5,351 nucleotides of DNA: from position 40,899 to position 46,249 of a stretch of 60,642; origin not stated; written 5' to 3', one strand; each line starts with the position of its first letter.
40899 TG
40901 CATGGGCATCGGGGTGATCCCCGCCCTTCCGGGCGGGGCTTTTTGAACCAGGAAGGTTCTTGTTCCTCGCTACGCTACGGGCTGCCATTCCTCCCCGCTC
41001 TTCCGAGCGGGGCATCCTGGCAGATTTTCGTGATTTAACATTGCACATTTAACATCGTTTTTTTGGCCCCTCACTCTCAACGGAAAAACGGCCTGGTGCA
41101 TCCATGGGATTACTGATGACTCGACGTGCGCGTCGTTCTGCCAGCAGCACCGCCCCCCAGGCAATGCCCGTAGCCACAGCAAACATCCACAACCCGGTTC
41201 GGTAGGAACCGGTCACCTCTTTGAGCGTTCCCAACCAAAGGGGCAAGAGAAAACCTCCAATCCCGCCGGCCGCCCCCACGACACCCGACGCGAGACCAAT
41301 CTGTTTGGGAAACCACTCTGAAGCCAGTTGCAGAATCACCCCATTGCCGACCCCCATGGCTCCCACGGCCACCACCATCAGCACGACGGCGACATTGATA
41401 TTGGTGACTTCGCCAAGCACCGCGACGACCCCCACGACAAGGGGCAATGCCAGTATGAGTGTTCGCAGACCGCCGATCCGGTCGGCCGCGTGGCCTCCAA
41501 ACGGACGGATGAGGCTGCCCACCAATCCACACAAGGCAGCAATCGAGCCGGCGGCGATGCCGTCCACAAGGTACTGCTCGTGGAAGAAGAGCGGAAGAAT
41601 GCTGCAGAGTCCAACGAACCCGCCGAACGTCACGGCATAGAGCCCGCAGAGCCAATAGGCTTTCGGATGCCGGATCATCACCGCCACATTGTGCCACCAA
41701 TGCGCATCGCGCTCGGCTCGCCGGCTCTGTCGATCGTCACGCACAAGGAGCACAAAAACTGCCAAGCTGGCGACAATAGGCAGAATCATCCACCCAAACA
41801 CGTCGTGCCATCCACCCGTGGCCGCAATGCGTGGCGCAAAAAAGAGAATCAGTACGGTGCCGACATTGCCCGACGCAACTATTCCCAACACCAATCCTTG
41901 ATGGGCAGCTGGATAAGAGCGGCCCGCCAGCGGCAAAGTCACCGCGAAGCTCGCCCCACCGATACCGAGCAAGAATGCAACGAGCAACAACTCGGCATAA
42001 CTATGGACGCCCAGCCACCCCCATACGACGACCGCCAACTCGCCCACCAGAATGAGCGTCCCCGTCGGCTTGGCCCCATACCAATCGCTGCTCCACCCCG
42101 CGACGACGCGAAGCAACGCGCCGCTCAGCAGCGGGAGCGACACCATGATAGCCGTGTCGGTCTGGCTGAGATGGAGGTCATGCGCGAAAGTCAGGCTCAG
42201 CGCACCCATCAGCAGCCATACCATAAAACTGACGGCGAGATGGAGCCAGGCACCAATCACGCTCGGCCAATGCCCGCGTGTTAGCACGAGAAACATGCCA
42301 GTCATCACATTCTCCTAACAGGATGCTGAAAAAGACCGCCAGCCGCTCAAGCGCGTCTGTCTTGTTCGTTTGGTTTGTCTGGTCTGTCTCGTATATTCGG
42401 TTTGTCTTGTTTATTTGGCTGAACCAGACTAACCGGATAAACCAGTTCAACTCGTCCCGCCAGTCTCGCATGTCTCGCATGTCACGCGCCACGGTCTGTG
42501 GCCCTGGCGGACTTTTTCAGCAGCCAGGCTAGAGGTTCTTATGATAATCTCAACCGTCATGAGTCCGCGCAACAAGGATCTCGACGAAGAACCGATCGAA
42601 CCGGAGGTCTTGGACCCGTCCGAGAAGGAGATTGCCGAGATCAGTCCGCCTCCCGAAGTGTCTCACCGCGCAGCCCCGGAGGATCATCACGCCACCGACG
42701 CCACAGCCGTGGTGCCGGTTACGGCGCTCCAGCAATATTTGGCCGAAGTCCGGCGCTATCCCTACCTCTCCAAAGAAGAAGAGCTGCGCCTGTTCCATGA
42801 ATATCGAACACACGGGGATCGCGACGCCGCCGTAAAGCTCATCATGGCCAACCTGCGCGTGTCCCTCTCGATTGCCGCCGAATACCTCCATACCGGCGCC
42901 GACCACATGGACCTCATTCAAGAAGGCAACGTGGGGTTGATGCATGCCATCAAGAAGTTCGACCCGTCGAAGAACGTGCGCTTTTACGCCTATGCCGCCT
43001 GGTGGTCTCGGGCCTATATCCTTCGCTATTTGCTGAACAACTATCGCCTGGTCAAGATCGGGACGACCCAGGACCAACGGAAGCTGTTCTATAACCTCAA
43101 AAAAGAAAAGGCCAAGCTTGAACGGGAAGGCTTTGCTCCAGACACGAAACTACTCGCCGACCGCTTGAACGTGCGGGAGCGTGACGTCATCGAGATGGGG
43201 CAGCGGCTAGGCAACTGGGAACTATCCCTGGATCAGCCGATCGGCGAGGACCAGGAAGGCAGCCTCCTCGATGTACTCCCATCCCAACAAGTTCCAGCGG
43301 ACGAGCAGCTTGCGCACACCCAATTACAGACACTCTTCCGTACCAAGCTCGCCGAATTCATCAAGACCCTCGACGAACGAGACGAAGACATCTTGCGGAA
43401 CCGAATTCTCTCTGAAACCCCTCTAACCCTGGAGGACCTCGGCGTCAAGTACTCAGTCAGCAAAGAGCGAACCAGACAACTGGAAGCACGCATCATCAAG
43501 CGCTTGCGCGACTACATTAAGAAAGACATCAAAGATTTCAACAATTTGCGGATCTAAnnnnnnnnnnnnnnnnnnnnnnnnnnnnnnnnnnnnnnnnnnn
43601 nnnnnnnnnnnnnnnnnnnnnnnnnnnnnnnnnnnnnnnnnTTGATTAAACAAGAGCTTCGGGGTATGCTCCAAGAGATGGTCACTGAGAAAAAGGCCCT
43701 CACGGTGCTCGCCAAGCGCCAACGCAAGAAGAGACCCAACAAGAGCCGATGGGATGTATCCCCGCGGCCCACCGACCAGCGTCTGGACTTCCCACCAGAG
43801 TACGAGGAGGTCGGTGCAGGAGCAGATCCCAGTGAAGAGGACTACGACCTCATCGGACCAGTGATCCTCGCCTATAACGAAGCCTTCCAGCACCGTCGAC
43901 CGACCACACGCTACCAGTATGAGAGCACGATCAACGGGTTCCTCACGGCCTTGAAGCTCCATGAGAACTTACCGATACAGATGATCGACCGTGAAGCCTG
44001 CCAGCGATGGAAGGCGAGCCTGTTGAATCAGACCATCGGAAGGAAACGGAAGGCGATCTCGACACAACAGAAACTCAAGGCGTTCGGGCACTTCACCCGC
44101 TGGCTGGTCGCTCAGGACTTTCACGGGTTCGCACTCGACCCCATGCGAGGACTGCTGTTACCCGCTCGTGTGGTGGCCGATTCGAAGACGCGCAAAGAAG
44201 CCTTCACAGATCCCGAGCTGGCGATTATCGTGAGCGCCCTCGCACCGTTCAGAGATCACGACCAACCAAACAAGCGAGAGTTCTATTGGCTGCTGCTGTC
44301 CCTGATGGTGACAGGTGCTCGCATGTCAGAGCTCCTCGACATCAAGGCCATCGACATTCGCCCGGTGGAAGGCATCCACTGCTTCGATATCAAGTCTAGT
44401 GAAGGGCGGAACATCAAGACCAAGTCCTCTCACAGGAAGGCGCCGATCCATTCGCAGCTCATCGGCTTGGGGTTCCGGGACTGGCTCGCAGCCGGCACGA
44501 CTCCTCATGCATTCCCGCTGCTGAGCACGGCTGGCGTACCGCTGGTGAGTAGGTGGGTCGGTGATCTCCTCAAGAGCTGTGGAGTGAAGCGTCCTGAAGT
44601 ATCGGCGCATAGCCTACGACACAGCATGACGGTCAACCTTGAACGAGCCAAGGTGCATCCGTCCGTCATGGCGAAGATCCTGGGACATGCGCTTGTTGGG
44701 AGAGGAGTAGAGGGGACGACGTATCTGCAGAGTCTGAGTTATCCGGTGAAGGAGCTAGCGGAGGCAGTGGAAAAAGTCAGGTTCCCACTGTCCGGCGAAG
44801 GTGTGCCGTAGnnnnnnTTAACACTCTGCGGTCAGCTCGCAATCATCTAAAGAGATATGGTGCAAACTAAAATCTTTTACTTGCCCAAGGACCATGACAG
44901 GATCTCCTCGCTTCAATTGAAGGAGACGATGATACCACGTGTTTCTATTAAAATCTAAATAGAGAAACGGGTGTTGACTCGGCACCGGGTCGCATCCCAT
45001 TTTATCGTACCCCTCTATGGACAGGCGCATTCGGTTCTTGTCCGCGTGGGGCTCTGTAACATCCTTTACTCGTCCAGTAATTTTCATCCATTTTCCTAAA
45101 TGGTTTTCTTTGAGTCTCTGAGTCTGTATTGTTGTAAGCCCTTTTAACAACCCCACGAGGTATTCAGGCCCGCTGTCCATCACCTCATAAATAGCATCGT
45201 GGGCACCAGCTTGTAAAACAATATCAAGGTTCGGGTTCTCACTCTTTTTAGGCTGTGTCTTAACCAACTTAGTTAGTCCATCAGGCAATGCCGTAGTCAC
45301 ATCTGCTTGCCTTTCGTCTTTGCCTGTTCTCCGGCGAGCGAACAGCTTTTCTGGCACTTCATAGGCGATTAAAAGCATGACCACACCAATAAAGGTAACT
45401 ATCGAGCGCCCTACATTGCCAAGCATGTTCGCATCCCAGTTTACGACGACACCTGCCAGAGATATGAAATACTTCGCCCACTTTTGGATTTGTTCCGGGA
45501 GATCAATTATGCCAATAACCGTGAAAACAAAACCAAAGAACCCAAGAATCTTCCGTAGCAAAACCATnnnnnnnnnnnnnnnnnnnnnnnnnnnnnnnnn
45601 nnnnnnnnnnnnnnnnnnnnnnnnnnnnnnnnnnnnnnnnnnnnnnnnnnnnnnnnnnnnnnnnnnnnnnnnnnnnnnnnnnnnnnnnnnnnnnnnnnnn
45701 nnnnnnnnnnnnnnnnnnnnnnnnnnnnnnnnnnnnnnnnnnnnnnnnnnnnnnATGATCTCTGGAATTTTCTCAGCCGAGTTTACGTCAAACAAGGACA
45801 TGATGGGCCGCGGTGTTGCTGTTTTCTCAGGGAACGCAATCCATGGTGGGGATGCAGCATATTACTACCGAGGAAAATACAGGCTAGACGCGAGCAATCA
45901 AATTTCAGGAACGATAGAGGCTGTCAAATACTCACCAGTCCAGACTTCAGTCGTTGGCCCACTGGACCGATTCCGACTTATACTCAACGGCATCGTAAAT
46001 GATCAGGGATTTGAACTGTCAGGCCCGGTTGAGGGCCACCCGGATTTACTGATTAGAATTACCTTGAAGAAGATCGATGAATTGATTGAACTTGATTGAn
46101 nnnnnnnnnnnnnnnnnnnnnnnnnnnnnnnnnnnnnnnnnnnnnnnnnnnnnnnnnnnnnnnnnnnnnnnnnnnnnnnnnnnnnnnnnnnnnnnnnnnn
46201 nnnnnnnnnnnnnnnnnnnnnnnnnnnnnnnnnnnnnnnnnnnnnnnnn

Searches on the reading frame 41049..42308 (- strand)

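Call 11: search_protein_families(library=pfam, proteins=[window:41049-42308:-], max_evalue=0.01)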
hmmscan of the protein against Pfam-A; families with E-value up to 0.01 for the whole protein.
window:41049-42308:- (419 aa): 1 family
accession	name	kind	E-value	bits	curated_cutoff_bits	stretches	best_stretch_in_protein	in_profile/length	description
PF07690.21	MFS_1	-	2.9e-33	115.7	33.4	2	23-324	5-310/347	Major Facilitator Superfamily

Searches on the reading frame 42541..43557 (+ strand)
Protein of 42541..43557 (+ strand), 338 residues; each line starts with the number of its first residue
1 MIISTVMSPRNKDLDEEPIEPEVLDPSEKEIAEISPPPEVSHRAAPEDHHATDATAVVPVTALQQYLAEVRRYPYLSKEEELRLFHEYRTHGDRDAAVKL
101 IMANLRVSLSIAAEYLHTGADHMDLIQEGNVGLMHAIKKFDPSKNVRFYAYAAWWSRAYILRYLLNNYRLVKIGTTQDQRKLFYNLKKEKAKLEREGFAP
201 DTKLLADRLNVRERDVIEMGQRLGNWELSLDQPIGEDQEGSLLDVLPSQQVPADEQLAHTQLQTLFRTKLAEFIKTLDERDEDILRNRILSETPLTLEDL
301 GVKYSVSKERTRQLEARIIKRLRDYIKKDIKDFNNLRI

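Call 11: search_protein_families(library=pfam, proteins=[window:42541-43557:+], max_evalue=0.01)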
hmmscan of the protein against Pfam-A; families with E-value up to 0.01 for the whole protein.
window:42541-43557:+ (338 aa): 4 families
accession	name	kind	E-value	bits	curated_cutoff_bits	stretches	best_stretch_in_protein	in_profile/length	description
PF04542.20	Sigma70_r2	-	3.5e-17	62.4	24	1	100-167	1-68/71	Sigma-70 region 2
PF04545.22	Sigma70_r4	-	8.5e-11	41.6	24.1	1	274-323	2-49/50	Sigma-70, region 4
PF04539.22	Sigma70_r3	-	1.7e-05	25.3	25.3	1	185-252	5-72/78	Sigma-70 region 3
PF00140.25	Sigma70_r1_2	-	0.00047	20.5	22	1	62-84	2-24/34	Sigma-70 factor, region 1.2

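Call 74: find_encoding_contigs(protein=window:42541-43557:+, flank=6000, max_places=8)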
Protein window:42541-43557:+ (338 aa): 9 contigs read that carry it; 5 places shown.
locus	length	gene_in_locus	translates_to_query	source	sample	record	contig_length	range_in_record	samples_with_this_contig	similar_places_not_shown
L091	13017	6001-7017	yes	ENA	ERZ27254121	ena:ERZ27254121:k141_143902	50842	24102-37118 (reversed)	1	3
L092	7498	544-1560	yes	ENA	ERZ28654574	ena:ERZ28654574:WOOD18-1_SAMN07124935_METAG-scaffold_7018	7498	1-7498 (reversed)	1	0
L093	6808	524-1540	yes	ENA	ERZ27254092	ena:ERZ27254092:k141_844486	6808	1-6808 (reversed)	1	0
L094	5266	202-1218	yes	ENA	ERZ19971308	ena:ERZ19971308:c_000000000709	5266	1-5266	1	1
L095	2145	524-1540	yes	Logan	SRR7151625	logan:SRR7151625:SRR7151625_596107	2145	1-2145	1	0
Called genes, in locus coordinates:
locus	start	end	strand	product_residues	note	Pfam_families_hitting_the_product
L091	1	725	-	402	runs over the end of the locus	PF00926:DHBP_synthase, PF00925:GTP_cyclohydro2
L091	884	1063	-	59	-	-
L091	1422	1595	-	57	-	-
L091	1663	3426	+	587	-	PF02743:dCache_1, PF00512:HisKA, PF02518:HATPase_c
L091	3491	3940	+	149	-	PF00072:Response_reg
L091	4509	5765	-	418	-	PF07690:MFS_1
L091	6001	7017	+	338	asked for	PF04539:Sigma70_r3 (faint), PF04542:Sigma70_r2, PF04545:Sigma70_r4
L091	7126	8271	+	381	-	PF00589:Phage_integrase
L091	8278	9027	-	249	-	-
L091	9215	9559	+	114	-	-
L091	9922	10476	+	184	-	PF05068:MtlR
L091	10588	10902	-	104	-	-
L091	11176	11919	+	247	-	-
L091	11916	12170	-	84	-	-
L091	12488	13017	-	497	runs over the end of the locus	-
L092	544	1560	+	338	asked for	PF04539:Sigma70_r3 (faint), PF04542:Sigma70_r2, PF04545:Sigma70_r4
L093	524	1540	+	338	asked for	PF04539:Sigma70_r3 (faint), PF04542:Sigma70_r2, PF04545:Sigma70_r4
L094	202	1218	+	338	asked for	PF04539:Sigma70_r3 (faint), PF04542:Sigma70_r2, PF04545:Sigma70_r4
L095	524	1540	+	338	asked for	PF04539:Sigma70_r3 (faint), PF04542:Sigma70_r2, PF04545:Sigma70_r4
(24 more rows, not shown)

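Call 108: list_cluster_members(proteins=[window:42541-43557:+, window:59428-59727:+, window:49028-50521:-, P0002])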
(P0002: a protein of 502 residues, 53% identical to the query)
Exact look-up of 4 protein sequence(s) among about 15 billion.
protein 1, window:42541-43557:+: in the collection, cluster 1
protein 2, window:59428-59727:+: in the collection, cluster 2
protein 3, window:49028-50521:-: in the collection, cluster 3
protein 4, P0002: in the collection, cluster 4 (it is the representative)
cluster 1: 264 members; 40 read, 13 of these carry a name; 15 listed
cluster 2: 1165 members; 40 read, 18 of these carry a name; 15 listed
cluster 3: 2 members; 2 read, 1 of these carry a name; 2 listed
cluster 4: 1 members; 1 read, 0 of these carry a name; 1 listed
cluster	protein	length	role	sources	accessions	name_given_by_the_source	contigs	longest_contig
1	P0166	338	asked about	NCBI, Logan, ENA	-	-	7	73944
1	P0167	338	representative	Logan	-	-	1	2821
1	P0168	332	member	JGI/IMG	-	RNA polymerase sigma-32 factor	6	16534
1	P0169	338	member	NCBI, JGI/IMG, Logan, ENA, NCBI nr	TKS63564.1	MAG: RNA polymerase subunit sigma-70 [Nitrospira sp.]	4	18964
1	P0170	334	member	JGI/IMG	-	RNA polymerase sigma-32 factor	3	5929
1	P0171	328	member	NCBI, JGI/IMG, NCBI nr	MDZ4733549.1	MAG: RNA polymerase factor sigma-32 [Nitrospirota bacterium] | RNA polymerase factor sigma-32 [Nitrospirota bacterium]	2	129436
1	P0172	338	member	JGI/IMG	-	RNA polymerase sigma-32 factor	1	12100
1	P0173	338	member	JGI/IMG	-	RNA polymerase sigma-32 factor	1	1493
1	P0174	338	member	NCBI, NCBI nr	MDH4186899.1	MAG: RNA polymerase factor sigma-32 [Nitrospira sp.] | RNA polymerase factor sigma-32 [Nitrospira sp.]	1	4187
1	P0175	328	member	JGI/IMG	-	RNA polymerase sigma-32 factor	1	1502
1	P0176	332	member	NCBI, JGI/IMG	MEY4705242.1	MAG: polymerase sigma-C factor [Nitrospirota bacterium] | RNA polymerase sigma-32 factor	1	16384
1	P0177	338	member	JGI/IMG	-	RNA polymerase sigma-32 factor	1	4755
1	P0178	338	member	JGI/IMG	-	RNA polymerase sigma-32 factor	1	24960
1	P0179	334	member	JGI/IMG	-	RNA polymerase sigma-32 factor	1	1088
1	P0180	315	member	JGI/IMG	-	RNA polymerase sigma-32 factor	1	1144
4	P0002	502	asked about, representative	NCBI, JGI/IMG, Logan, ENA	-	-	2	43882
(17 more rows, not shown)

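Call 109: find_encoding_contigs(protein=P0171, flank=5000, max_places=2)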
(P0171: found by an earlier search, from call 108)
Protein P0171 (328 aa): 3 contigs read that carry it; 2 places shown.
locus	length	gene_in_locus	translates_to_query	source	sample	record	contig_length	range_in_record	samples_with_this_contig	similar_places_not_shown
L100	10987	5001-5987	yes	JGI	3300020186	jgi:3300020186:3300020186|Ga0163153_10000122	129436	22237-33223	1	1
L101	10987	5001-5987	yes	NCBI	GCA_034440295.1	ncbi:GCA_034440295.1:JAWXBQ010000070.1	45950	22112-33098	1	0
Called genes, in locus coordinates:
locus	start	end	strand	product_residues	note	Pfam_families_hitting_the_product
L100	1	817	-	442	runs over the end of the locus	PF00206:Lyase_1, PF10397:ADSL_C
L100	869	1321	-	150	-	PF01029:NusB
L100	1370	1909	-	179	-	PF00885:DMRL_synthase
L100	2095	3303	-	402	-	PF00926:DHBP_synthase, PF00925:GTP_cyclohydro2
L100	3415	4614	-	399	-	PF07690:MFS_1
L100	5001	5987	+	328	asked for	PF04542:Sigma70_r2, PF04539:Sigma70_r3 (faint), PF04545:Sigma70_r4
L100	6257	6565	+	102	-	PF00166:Cpn10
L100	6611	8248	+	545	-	PF00118:Cpn60_TCP1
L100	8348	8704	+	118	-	-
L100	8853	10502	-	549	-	PF03710:GlnE, PF08335:GlnD_UR_UTase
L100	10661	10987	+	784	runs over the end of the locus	PF24931:ACT_ACR9_3rd (weak), PF26956:ACT_ACR_D1 (faint), PF03710:GlnE, PF08335:GlnD_UR_UTase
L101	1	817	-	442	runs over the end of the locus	PF00206:Lyase_1, PF10397:ADSL_C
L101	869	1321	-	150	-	PF01029:NusB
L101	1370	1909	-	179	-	PF00885:DMRL_synthase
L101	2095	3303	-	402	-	PF00926:DHBP_synthase, PF00925:GTP_cyclohydro2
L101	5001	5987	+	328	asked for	PF04542:Sigma70_r2, PF04539:Sigma70_r3 (faint), PF04545:Sigma70_r4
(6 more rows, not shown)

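Call 110: find_encoding_contigs(protein=P0169, flank=5000, max_places=3)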
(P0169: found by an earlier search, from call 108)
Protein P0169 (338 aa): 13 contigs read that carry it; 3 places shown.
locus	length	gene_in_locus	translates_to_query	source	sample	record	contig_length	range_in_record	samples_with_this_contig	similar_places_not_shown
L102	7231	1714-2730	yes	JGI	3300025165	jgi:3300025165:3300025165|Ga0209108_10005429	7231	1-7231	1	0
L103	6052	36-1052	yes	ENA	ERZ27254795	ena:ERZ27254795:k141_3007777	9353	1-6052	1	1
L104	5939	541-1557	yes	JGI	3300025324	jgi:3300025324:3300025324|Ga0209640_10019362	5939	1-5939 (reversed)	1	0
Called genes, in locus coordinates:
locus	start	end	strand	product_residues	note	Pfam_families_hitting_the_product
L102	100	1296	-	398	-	PF07690:MFS_1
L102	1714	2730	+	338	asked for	PF04542:Sigma70_r2, PF04545:Sigma70_r4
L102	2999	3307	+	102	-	PF00166:Cpn10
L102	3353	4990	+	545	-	PF00118:Cpn60_TCP1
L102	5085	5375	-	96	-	-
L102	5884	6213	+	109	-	-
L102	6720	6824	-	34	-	-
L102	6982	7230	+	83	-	?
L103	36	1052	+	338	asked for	PF04542:Sigma70_r2, PF04545:Sigma70_r4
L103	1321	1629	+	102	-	PF00166:Cpn10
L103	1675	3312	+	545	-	PF00118:Cpn60_TCP1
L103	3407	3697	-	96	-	-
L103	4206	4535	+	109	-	-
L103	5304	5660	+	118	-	-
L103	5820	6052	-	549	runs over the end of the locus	PF03710:GlnE, PF08335:GlnD_UR_UTase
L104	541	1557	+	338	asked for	PF04542:Sigma70_r2, PF04545:Sigma70_r4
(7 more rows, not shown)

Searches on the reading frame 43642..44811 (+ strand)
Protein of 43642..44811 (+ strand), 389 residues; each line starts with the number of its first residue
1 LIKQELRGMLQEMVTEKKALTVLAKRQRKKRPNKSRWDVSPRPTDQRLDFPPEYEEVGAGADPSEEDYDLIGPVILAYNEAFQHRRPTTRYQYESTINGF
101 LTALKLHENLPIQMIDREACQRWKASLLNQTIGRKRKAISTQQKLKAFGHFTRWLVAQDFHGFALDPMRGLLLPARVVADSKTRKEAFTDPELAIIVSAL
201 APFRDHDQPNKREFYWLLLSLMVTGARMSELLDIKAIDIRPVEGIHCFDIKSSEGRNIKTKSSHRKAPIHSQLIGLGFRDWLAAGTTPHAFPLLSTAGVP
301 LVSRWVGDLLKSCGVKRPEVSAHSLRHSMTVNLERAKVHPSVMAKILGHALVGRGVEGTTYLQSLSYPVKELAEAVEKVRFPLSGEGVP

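Call 11: search_protein_families(library=pfam, proteins=[window:43642-44811:+], max_evalue=0.01)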
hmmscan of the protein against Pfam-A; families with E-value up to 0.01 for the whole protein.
window:43642-44811:+ (389 aa): 1 family
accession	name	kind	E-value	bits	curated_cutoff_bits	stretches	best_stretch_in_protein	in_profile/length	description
PF00589.27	Phage_integrase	-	5.2e-10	39.8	27.1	1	208-350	18-157/172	Phage integrase family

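Call 73: search_protein_families(library=ncbifam, proteins=[window:43642-44811:+], max_evalue=1)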
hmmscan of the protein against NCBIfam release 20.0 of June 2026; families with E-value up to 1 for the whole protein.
window:43642-44811:+ (389 aa): 6 families
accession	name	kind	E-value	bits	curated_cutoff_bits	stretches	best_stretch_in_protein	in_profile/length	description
NF040815.2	recomb_XerA_Arch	equivalog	4e-11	43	220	1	85-350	12-243/263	site-specific tyrosine recombinase/integron integrase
TIGR02225.1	recomb_XerD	equivalog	1.4e-09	37.7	329.6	1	84-351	12-264/290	site-specific tyrosine recombinase XerD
NF001399.0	PRK00283.1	subfamily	3.3e-08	33.1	279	1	89-352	26-274/300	tyrosine recombinase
TIGR02224.1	recomb_XerC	equivalog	9.6e-08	31.7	335.15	1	84-350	12-266/295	tyrosine recombinase XerC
NF003462.0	PRK05084.1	equivalog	0.047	12.4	267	1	319-350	302-333/360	tyrosine recombinase XerS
NF041502.1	integrase_1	equivalog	0.12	11.1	350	0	178-240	131-192/484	site-specific integrase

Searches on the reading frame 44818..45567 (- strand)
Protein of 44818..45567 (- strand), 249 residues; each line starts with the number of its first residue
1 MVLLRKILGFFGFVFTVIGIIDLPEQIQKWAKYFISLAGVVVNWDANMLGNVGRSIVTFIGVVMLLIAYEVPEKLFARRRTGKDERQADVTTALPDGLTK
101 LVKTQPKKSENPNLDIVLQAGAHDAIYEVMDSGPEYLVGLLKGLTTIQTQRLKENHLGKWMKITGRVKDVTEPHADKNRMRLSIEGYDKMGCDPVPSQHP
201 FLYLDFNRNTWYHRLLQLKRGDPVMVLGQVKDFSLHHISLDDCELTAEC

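Call 11: search_protein_families(library=pfam, proteins=[window:44818-45567:-], max_evalue=0.01)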
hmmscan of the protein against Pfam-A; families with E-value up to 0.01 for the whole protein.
window:44818-45567:- (249 aa): 0 families

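Call 50: search_protein_families(library=phrogs, proteins=[window:44818-45567:-], max_evalue=0.01)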
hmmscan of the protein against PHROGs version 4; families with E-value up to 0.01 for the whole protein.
window:44818-45567:- (249 aa): 0 families

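Call 73: search_protein_families(library=ncbifam, proteins=[window:44818-45567:-], max_evalue=1)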
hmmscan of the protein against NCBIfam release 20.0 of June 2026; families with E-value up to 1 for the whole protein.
window:44818-45567:- (249 aa): 2 families
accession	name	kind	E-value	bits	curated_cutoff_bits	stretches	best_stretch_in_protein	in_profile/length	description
TIGR02611.1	TIGR02611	hypoth_equivalog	0.035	13.9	70.6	1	3-47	23-69/121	TIGR02611 family protein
NF041501.1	cola_mem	domain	0.064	12.2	150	0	39-82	89-129/312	FGLLP motif-containing membrane protein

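Call 96: search_protein_families(library=padloc, proteins=[window:44818-45567:-], max_evalue=0.01)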
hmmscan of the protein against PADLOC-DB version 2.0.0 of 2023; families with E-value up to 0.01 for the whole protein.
window:44818-45567:- (249 aa): 0 families

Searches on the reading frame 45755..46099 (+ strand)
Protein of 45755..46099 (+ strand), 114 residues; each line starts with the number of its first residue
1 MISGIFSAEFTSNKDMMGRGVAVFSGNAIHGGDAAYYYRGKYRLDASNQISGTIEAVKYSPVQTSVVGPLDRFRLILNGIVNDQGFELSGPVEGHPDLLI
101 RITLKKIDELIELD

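Call 49: search_protein_families(library=pfam, proteins=[window:45755-46099:+], max_evalue=0.01)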
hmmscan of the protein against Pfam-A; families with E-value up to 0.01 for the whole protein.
window:45755-46099:+ (114 aa): 1 family
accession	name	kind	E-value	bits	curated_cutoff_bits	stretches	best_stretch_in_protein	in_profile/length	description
PF16518.11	GrlR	-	0.0002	21.9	26.8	1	2-109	2-109/110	T3SS negative regulator,GrlR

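Call 96: search_protein_families(library=padloc, proteins=[window:45755-46099:+], max_evalue=0.01)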
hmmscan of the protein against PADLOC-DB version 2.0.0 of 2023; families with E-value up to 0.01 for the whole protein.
window:45755-46099:+ (114 aa): 0 families
